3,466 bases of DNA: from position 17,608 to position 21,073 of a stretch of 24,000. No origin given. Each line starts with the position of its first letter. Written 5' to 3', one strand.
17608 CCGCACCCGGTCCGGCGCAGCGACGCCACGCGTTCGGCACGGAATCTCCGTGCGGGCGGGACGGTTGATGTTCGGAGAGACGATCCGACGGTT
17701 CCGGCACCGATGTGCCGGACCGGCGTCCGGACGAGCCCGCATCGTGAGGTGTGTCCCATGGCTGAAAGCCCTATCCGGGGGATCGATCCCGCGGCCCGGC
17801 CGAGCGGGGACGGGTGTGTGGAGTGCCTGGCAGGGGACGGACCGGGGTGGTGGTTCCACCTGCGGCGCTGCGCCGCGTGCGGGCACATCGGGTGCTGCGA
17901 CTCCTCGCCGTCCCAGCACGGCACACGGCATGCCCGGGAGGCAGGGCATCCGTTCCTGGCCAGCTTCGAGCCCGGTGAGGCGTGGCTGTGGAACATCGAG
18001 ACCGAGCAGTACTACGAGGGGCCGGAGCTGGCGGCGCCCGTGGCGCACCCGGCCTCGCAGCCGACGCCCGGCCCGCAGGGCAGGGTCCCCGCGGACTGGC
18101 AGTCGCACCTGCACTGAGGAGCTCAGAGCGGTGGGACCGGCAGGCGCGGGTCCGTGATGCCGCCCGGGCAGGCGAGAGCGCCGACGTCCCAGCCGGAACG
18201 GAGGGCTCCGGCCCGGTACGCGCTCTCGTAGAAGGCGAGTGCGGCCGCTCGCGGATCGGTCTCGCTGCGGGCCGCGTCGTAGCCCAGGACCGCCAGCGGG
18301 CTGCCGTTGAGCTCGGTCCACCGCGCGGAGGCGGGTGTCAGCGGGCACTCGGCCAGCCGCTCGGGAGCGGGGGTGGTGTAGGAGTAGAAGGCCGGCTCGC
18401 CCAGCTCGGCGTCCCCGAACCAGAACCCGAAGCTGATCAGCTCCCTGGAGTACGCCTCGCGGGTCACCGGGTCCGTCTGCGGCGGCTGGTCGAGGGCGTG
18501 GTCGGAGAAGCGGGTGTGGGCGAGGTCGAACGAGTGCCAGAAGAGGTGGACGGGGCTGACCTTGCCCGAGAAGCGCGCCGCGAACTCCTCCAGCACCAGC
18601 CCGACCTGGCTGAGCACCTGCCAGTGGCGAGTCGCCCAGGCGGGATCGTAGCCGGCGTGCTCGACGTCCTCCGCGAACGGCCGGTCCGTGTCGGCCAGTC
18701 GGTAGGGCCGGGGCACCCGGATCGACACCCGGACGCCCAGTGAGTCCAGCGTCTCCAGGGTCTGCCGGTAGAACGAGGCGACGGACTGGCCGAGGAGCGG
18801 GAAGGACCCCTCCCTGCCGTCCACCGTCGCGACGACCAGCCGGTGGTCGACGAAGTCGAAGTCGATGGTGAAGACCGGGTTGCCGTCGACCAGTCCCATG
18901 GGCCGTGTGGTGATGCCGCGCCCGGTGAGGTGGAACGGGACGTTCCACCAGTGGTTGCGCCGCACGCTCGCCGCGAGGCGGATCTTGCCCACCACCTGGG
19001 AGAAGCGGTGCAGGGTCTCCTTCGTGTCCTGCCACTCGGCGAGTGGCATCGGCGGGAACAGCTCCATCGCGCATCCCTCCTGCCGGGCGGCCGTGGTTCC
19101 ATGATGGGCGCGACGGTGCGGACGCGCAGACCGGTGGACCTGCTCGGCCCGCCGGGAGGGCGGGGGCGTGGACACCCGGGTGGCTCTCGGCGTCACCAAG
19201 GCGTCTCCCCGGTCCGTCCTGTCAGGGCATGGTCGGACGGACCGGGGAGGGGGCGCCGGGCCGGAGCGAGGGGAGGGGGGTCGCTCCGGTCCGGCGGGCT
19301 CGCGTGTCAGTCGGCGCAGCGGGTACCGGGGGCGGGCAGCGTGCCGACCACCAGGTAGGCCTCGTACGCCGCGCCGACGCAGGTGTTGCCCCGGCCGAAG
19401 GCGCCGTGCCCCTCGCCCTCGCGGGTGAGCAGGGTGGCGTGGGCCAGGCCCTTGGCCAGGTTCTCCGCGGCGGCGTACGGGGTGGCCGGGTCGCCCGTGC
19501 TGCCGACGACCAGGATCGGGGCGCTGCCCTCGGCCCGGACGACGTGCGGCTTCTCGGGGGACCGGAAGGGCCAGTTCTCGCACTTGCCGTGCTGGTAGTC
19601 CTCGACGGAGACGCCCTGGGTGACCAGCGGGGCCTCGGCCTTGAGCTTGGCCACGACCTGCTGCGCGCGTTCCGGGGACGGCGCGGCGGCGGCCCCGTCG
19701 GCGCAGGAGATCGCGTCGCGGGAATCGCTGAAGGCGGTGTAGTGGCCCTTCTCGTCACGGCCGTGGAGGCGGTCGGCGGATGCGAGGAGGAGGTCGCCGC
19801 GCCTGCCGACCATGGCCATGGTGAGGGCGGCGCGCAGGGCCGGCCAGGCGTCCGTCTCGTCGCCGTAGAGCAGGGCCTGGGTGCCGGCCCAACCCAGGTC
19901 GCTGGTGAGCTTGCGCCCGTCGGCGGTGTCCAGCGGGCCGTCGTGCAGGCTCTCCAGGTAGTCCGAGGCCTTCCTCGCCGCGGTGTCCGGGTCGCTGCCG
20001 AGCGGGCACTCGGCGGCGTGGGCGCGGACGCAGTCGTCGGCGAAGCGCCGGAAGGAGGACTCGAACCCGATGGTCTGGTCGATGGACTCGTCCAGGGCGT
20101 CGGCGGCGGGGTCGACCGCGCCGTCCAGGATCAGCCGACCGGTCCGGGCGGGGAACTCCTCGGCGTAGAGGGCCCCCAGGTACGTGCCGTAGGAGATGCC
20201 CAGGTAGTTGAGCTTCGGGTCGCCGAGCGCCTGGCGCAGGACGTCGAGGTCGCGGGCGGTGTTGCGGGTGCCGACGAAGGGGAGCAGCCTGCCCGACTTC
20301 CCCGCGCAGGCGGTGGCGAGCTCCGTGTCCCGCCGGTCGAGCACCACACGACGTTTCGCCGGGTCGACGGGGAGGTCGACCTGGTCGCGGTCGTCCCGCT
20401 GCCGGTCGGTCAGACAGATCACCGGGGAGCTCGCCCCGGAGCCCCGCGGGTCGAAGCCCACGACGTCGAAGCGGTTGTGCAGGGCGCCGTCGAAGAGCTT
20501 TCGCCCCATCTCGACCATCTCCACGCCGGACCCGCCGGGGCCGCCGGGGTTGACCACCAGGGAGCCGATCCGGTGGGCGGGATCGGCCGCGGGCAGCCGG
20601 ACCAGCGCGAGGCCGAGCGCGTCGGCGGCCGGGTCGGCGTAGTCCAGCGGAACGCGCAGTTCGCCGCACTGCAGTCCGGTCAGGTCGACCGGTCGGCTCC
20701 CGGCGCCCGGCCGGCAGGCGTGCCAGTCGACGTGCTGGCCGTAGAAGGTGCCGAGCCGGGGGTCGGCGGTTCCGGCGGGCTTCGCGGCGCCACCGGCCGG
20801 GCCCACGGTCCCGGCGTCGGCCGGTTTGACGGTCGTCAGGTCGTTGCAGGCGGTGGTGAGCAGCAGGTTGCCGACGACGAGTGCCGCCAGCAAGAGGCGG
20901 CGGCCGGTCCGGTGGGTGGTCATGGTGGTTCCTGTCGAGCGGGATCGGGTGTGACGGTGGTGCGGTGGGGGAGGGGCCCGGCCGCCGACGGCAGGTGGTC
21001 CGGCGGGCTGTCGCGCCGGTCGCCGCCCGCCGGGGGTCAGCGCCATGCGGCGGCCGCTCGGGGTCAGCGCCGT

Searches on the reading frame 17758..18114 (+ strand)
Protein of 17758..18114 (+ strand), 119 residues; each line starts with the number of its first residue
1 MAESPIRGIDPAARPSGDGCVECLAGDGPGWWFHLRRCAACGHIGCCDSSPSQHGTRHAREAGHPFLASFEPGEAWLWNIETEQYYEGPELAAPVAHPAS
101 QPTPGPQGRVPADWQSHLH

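Call 84: search_protein_families(library=pfam, max_evalue=0.0001, proteins=[window:17758-18114:+])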
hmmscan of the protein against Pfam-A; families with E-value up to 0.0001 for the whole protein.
seq(119 aa): 1 family
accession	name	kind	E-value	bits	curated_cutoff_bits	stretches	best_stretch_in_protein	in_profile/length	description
PF02148.25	zf-UBP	-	2.4e-10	40.9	22.7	1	20-89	1-61/63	Zn-finger in ubiquitin-hydrolases and other protein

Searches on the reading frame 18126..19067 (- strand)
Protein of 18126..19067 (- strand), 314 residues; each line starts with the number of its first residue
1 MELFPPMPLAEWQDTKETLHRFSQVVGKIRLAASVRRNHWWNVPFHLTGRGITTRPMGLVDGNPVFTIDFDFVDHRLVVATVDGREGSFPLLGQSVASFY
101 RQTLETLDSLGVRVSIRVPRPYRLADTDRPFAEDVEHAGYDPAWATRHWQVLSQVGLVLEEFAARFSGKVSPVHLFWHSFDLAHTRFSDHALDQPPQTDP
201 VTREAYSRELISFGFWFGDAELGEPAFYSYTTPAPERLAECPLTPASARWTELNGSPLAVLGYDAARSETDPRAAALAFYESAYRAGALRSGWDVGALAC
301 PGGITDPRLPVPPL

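Call 84: search_protein_families(library=pfam, max_evalue=0.0001, proteins=[window:18126-19067:-])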
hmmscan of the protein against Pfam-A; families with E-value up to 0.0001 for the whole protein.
seq(314 aa): 1 family
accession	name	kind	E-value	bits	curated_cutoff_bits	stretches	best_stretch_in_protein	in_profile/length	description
PF19459.4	DUF5996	-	9.5e-116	386.5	25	1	4-300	1-296/296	Family of unknown function (DUF5996)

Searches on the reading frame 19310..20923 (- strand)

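Call 84: search_protein_families(library=pfam, max_evalue=0.0001, proteins=[window:19310-20923:-])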
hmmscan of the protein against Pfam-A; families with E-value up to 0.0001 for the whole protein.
seq(538 aa): 2 families
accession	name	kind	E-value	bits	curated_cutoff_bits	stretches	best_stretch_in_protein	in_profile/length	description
PF08386.16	Abhydrolase_4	-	5.5e-27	94.3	21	1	445-536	12-103/103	TAP-like protein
PF00561.26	Abhydrolase_1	-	6.4e-26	91.9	25.8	1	122-509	3-241/245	alpha/beta hydrolase fold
